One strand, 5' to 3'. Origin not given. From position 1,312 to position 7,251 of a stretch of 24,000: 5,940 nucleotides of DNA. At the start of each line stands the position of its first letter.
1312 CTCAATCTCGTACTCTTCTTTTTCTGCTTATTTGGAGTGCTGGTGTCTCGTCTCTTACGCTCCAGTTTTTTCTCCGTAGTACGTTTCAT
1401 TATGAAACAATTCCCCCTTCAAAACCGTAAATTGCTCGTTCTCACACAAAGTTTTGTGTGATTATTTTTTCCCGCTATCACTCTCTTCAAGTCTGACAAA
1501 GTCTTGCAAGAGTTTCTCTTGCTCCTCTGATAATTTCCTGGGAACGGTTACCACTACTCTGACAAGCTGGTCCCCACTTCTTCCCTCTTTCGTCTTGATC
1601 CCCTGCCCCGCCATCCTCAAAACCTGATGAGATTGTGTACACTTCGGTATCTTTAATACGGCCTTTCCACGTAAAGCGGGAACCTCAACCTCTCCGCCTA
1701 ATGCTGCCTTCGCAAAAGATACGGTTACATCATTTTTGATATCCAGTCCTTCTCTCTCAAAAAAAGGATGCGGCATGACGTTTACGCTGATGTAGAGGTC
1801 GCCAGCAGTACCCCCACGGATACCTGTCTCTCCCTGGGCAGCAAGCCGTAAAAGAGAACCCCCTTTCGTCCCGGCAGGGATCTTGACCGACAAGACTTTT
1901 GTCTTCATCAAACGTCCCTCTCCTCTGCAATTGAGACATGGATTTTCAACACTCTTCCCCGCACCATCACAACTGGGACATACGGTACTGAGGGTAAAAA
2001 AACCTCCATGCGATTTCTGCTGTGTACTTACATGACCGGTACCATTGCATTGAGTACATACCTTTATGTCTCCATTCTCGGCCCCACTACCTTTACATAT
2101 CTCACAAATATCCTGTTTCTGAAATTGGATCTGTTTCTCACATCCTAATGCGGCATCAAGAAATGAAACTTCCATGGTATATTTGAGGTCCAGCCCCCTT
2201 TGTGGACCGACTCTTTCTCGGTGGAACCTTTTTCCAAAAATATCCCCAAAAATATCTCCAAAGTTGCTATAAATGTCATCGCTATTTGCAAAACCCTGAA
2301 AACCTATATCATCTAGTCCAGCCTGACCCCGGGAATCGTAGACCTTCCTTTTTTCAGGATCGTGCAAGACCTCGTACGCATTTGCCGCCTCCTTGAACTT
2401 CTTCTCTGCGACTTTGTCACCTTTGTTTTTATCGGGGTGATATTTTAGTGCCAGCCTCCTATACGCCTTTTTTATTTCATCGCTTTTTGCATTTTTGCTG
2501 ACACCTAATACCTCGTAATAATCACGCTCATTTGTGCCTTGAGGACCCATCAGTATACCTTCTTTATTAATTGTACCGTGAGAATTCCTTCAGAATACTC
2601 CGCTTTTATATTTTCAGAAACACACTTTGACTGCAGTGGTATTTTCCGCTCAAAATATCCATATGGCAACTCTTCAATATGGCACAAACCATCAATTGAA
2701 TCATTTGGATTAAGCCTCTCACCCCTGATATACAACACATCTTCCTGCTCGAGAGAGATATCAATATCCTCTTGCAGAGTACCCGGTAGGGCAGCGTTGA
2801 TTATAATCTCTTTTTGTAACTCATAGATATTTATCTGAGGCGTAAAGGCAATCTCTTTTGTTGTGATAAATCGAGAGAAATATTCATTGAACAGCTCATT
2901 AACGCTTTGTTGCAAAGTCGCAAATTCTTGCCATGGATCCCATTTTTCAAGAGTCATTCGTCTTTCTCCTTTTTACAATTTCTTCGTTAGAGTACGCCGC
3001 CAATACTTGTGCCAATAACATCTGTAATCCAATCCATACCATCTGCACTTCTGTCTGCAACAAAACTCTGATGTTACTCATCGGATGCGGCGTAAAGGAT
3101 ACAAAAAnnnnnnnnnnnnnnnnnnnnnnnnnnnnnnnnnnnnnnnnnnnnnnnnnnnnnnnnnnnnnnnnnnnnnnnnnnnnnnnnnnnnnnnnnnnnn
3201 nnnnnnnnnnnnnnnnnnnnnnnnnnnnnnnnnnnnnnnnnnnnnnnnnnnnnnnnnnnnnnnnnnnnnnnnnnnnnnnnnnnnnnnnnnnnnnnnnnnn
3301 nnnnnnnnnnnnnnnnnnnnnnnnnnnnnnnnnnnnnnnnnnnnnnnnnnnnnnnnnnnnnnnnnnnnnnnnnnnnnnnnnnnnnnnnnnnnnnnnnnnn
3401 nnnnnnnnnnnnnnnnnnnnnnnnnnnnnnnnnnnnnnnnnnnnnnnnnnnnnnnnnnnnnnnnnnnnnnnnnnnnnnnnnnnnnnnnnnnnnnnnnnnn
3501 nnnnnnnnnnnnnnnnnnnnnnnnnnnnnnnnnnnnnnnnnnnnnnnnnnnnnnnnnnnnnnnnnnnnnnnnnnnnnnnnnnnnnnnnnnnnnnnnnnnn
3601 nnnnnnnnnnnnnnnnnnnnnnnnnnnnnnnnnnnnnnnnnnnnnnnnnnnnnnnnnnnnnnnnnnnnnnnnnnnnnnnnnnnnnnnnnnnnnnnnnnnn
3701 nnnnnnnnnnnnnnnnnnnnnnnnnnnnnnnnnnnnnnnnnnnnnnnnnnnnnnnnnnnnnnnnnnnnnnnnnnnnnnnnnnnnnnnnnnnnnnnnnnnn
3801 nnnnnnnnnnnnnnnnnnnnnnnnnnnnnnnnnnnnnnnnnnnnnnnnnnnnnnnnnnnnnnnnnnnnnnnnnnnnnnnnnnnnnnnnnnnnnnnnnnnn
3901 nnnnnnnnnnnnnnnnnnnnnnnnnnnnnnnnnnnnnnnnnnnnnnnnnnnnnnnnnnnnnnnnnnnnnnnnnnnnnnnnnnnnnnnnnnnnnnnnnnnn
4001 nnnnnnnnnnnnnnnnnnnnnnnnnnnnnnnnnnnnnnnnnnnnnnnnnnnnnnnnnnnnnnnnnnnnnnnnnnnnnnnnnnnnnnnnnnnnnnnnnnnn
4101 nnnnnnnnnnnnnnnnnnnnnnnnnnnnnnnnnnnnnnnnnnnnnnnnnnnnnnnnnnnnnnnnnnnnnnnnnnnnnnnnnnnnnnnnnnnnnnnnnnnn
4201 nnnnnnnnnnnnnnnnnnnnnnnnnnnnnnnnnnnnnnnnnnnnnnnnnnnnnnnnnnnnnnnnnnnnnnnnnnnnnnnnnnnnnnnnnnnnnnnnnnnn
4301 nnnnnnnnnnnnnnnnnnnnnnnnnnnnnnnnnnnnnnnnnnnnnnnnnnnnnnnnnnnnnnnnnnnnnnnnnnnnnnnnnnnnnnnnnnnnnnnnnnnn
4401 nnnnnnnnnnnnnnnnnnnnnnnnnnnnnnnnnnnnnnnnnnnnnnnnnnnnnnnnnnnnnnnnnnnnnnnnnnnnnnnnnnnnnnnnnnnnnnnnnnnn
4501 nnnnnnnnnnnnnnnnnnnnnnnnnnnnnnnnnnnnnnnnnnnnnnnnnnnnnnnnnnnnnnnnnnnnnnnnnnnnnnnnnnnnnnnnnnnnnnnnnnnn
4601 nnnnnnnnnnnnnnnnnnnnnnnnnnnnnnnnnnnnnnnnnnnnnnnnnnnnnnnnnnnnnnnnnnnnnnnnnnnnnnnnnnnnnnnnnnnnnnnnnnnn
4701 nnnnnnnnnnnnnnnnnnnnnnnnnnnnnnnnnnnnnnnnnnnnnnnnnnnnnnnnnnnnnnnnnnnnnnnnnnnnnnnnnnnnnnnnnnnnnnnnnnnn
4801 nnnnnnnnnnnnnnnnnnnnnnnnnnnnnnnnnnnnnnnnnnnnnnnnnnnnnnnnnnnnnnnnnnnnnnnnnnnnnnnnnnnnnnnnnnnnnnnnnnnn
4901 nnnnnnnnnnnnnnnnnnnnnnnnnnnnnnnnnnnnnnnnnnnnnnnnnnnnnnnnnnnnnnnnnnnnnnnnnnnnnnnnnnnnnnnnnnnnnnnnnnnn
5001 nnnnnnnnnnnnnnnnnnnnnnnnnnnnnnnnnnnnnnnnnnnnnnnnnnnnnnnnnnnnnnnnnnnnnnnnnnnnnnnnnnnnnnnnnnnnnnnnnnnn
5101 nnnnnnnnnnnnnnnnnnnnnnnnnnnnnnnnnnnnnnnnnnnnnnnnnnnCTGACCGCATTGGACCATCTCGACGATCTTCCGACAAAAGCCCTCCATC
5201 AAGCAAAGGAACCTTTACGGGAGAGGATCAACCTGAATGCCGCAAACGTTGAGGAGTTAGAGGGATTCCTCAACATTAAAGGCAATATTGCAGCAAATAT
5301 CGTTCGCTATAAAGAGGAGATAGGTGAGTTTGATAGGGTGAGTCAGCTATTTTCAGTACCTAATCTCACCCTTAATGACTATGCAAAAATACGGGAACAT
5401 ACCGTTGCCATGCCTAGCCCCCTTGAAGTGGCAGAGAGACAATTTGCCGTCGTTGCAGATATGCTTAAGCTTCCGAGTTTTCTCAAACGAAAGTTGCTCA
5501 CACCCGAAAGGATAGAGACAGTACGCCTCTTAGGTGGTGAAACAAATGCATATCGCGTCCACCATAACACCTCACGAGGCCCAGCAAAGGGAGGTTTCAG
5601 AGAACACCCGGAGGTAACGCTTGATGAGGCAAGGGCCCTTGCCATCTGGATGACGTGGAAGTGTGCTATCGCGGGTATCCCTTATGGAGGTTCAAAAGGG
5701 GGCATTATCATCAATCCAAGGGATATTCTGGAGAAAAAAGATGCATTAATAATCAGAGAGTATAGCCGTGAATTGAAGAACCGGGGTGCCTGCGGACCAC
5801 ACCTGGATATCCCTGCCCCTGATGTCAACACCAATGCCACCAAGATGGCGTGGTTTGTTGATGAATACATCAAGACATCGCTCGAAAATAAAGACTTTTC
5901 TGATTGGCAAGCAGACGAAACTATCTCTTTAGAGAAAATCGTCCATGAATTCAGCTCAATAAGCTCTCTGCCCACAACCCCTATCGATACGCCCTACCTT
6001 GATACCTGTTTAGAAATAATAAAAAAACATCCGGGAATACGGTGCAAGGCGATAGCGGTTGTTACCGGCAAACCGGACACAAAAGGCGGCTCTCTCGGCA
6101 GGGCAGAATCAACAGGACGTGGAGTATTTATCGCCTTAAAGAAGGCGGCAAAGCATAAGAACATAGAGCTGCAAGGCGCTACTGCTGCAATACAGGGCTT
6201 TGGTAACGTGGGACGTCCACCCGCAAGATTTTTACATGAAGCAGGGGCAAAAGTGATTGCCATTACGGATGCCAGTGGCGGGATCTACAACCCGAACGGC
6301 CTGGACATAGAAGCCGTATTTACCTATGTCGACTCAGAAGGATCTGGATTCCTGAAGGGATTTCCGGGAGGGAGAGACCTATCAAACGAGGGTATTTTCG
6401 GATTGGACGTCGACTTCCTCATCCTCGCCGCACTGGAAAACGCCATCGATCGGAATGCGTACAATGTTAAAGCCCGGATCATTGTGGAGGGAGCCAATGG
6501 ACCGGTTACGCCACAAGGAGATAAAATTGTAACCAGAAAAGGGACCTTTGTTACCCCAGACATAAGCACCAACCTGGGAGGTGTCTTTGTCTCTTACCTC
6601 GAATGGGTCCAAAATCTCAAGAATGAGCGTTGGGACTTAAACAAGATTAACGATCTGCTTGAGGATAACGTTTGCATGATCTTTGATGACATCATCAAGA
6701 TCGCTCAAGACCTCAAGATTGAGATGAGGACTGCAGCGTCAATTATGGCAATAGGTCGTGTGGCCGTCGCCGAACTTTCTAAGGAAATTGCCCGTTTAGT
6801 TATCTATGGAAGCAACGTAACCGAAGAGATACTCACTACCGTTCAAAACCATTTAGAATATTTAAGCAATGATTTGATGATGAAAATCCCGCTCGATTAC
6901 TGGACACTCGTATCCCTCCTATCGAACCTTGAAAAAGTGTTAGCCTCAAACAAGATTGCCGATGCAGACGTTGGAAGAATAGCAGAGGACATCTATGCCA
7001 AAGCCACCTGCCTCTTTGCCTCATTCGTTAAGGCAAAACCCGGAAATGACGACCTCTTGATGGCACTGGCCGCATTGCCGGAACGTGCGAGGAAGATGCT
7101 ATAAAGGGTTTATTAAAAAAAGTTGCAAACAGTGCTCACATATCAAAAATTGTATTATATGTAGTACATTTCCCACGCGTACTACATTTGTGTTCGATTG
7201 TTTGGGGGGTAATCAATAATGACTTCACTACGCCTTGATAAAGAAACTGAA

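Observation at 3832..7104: PGK-like fold with eroded substrate/catalytic residues fused to a ComEA-type HhH and an intact-looking glutamate dehydrogenase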

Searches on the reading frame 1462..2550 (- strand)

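Call 14: search_protein_families(library=pfam, proteins=[window:1462-2550:-], max_evalue=0.001)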
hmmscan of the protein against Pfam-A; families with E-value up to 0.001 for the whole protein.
window:1462-2550:- (362 aa): 3 families
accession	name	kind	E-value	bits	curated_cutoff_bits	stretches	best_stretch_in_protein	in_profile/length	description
PF01556.23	DnaJ_C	-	1.8e-42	145.4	26.6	1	122-337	1-152/152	DnaJ C terminal domain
PF00226.36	DnaJ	-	1.7e-28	98.9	27.8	1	10-72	1-63/63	DnaJ domain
PF00684.25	DnaJ_CXXCXGXG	-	1.3e-14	54.6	32.7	1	149-212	1-65/65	DnaJ central domain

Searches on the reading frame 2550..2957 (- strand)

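Call 14: search_protein_families(library=pfam, proteins=[window:2550-2957:-], max_evalue=0.001)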
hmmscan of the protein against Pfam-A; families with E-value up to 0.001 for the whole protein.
window:2550-2957:- (135 aa): 1 family
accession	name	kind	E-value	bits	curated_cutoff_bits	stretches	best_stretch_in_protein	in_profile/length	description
PF00011.27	HSP20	-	7.6e-12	45.7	20.8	1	46-133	4-88/102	Hsp20/alpha crystallin family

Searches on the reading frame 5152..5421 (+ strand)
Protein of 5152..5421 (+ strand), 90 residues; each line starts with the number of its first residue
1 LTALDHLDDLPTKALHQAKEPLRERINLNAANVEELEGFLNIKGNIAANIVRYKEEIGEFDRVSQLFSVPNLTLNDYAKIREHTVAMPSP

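Call 61: search_protein_families(library=pfam, proteins=[window:5152-5421:+], max_evalue=10)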
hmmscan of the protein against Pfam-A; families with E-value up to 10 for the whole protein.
window:5152-5421:+ (90 aa): 2 families
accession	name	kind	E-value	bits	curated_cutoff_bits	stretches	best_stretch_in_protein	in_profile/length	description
PF12836.13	HHH_3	-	1.9e-12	47.5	27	1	24-82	4-62/65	Helix-hairpin-helix motif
PF06514.17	PsbU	-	0.0098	16.3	24.5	1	22-76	11-61/93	Photosystem II 12 kDa extrinsic protein (PsbU)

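Call 82: search_solved_structures(query=window:5152-5421:+, max_evalue=1, show_alignments=3)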
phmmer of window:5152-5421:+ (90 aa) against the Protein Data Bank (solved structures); distinct sequences matched with E-value up to 1: 12.
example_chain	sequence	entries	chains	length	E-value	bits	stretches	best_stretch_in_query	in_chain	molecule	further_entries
9yi2_A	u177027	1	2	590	2.2e-07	34.4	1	23-71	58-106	Endonuclease/exonuclease/phosphatase family domain-containing protein 1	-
5ol9_A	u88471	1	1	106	0.00018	25.2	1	27-72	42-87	Transcription elongation factor, mitochondrial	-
8dfk_A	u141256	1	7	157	0.0003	24.5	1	26-83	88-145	ComE operon protein 1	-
5ol8_A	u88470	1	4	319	0.0012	22.5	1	28-72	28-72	Transcription elongation factor, mitochondrial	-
9mna_A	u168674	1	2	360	0.0015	22.3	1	28-72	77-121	Transcription elongation factor, mitochondrial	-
9xy1_A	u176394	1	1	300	0.059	17.2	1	13-59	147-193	eI-OnuI_P456_TGA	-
8dss_A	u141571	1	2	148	0.14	15.9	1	25-81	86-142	ComE operon protein 1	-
9q0h_A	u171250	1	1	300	0.19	15.5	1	13-59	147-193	eI-OnuI_P456_GGC_3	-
9xy6_A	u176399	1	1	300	0.28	15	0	13-59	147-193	eI-OnuI_P456_TCC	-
9xy2_A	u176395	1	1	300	0.33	14.8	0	13-59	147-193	eI-OnuI_P456_AAC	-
9q7v_A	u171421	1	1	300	0.47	14.3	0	13-59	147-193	eI-OnuI_P456_CCT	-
9pzh_A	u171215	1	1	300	0.66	13.8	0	13-59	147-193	eI-OnuI_P456_GGC_2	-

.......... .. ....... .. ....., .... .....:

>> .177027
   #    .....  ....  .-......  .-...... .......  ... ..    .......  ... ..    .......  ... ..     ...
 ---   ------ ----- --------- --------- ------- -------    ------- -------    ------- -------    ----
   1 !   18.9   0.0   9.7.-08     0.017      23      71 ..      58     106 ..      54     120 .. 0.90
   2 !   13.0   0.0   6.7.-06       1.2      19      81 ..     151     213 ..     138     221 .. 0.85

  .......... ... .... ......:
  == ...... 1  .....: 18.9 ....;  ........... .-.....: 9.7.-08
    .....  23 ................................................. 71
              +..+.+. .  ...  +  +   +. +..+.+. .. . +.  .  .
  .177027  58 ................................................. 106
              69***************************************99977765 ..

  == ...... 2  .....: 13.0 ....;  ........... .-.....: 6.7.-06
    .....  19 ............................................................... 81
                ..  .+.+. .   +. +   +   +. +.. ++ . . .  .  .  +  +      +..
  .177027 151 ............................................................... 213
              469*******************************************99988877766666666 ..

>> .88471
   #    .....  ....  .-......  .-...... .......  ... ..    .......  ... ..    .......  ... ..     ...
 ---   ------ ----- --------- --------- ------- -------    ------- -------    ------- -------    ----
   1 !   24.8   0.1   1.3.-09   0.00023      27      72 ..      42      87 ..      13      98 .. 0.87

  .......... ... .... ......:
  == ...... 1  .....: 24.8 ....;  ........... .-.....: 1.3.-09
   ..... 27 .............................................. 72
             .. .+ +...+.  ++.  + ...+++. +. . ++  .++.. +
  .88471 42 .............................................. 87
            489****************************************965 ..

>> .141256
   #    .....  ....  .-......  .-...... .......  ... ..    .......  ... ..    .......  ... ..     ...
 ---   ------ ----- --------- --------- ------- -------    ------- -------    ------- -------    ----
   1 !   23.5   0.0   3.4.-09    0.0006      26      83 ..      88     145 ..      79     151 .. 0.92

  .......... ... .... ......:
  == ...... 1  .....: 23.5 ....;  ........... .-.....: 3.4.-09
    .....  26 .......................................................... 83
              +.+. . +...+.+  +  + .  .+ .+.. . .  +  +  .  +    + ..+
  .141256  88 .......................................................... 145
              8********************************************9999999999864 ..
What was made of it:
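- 5221..5397 (+): ComEA/TEFM-type helix-hairpin-helix pair (aa 464-522) with degenerate hairpins: IKG and NLT in place of GhG. PDB matches to EEPD1, TEFM and ComEA (call 82).
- The nearest solved relatives are DNA-associated proteins: ComEA, TEFM, EEPD1 (call 82).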

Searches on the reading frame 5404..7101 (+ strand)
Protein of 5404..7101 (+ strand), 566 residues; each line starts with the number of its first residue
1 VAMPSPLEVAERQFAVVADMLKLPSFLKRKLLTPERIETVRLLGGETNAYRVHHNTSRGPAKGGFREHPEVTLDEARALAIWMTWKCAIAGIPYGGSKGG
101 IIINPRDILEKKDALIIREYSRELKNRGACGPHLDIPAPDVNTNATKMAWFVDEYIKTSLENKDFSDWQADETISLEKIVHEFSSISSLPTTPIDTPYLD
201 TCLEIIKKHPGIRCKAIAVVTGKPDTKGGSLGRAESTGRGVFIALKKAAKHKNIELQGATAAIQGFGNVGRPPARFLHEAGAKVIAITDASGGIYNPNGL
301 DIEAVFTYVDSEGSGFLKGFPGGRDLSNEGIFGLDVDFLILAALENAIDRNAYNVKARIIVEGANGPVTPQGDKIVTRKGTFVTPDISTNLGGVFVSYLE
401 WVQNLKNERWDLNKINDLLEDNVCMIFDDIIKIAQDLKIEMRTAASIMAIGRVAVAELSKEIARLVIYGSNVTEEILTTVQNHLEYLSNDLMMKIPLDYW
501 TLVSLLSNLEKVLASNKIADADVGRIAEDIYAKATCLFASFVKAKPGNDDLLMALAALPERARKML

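Call 16: find_homologous_proteins(query=window:5404-7101:+)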
Query window:5404-7101:+ (566 aa): 7997 proteins with E <= 0.001 among 8000 candidates; the best 120 are listed.
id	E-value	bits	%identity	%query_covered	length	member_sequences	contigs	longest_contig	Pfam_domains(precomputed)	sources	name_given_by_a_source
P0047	2.5e-284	962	73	100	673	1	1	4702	PF02812.24,PF12836.14,PF00208.28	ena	-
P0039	6.7e-282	954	72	100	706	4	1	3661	PF02812.24,PF12836.14,PF00208.28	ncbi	ncbi:MAG: Glu/Leu/Phe/Val dehydrogenase dimerization domain-containing protein, partial [Candidatus 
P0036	8.4e-281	951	73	100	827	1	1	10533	PF02812.24,PF12836.14,PF00162.25,PF00208.28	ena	-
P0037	4.9e-278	942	72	100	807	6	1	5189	PF02812.24,PF12836.14,PF00162.25,PF00208.28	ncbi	ncbi:MAG: phosphoglycerate kinase, partial [Planctomycetota bacterium]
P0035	2.0e-260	883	70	100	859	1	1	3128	PF02812.24,PF12836.14,PF00162.25,PF00208.28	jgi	jgi:glutamate dehydrogenase (NAD(P)+)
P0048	2.0e-256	870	73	89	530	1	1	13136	PF02812.24,PF00208.28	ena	-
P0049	6.5e-213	727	71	78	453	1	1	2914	PF02812.24,PF00208.28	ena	-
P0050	5.1e-202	691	68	78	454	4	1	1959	PF02812.24,PF00208.28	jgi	jgi:glutamate dehydrogenase/leucine dehydrogenase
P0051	1.7e-185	636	69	72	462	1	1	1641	PF00208.28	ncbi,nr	ncbi:MAG TPA: hypothetical protein QGI39_13530, partial [Gammaproteobacteria bacterium]|nr:hypotheti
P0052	2.0e-182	626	66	74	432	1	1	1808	PF00208.28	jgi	-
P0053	3.0e-181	622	74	66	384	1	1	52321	PF00208.28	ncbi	ncbi:MAG: Glu/Leu/Phe/Val dehydrogenase [Candidatus Scalinduaceae bacterium]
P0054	2.7e-177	609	71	66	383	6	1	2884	PF00208.28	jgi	jgi:hypothetical protein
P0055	2.3e-173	596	73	64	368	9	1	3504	PF00208.28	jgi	jgi:glutamate dehydrogenase/leucine dehydrogenase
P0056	8.0e-173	594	72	64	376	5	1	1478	PF00208.28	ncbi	-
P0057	6.5e-171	588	72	64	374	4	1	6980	PF00208.28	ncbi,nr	ncbi:MAG: hypothetical protein HOI47_28135, partial [Candidatus Scalindua sp.]|nr:hypothetical prote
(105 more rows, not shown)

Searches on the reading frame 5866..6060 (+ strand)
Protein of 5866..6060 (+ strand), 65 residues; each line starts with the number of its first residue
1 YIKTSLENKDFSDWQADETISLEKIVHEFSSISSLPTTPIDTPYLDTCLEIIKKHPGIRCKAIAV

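Call 61: search_protein_families(library=pfam, proteins=[window:5866-6060:+], max_evalue=10)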
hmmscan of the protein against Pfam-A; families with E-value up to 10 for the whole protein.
window:5866-6060:+ (65 aa): 0 families

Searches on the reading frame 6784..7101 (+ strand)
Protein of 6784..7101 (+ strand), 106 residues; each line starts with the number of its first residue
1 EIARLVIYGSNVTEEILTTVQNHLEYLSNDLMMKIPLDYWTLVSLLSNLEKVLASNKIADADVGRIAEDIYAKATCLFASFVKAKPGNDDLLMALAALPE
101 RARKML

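Call 61: search_protein_families(library=pfam, proteins=[window:6784-7101:+], max_evalue=10)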
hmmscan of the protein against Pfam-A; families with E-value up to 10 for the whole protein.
window:6784-7101:+ (106 aa): 0 families
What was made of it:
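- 6778..7101 (+): C-terminal helical tail (aa 983-1090) with the invariant core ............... It is an orphan fold. No Pfam hit (call 61).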

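Call 65: predict_structure(alignment_id=A2)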
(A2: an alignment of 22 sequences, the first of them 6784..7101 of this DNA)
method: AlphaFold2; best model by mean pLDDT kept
length: 106 residues; sequences in the alignment: 22
mean_pLDDT: 77.5   pTM: 0.70
mean pLDDT of the five models: 77.5, 75.6, 75.5, 75.1, 74.1
residues with pLDDT >= 90: 3; 70-90: 78; 50-70: 25; < 50: 0
segments of 3 or more residues with pLDDT < 50: none
pLDDT, mean of each block of 10 residues (from residue 1): 56 77 77 62 88 73 85 88 77 86 86
secondary structure, 60 per line:
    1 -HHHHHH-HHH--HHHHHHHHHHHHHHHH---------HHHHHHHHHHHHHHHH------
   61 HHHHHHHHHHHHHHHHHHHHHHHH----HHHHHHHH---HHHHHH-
elements in order: H2-7 H14-29 H39-54 H61-84 H89-96 H100-105

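Call 72: fold_search(model_id=the predicted structure, library=pdb)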
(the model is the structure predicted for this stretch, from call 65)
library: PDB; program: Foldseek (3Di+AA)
matches with E <= 10: 196; with E <= 0.001: 0
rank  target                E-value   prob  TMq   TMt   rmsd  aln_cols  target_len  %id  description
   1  7xn7_q                4.3e-01  0.33  0.35  0.06  12.8       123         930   15  RNA polymerase II elongation complex containing Spt4/5, Elf1, Spt6, Spn1 and Paf1C (released 2022-09-07)
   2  8eoi_B                8.4e-01  0.35  0.43  0.21   5.6       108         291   14  Structure of a human EMC:human Cav1.2 channel complex in GDN detergent (released 2023-05-24)
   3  7dkh_I                8.9e-01  0.33  0.37  0.08   6.2       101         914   18  Crystal structure of the Ctr9/Paf1/Cdc73/Rtf1 quaternary complex (released 2021-11-24)
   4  7xss_C                1.5e+00  0.11  0.29  0.06  13.9       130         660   15  Structure of Craspase-CTR (released 2022-11-09)
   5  9k7x_A                1.5e+00  0.57  0.45  0.52   3.6        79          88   14  Crystal structure of designed calcium-induced homotrimer C3-Ca1-DN*3-20 (released 2025-10-29)
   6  1u6g_C                1.5e+00  0.23  0.42  0.06  11.8       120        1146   12  Crystal Structure of The Cand1-Cul1-Roc1 Complex (released 2004-12-14)
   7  7pvk_A                1.7e+00  0.25  0.39  0.11   6.5        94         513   19  X-ray structure of dimeric PorX (T272A mutant), in complex with pGpG. (released 2022-12-14)
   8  9k7x_E                1.8e+00  0.51  0.45  0.52   3.7        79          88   14  Crystal structure of designed calcium-induced homotrimer C3-Ca1-DN*3-20 (released 2025-10-29)
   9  5h7c_A                2.0e+00  0.11  0.32  0.12  12.9       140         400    9  Crystal structure of a repeat protein with two Protein A-DHR14 repeat modules (released 2017-06-28)
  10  3woz_A                2.0e+00  0.07  0.24  0.17  14.8       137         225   13  Crystal structure of CLASP2 TOG domain (TOG3) (released 2015-05-27)
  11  9k7x_F                2.1e+00  0.35  0.42  0.49   5.7        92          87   24  Crystal structure of designed calcium-induced homotrimer C3-Ca1-DN*3-20 (released 2025-10-29)
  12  5xah_A                2.1e+00  0.20  0.39  0.15   5.8        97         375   15  Crystal structure of human Importin4 (released 2018-02-14)
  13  3woz_B                2.1e+00  0.06  0.24  0.15  14.9       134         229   13  Crystal structure of CLASP2 TOG domain (TOG3) (released 2015-05-27)
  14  9k7x_D                2.3e+00  0.44  0.45  0.51   3.6        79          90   14  Crystal structure of designed calcium-induced homotrimer C3-Ca1-DN*3-20 (released 2025-10-29)
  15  8e0m_H                2.3e+00  0.09  0.30  0.21  14.3       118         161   14  Homotrimeric variant of tcTRP9, BGL15 (released 2023-04-12)
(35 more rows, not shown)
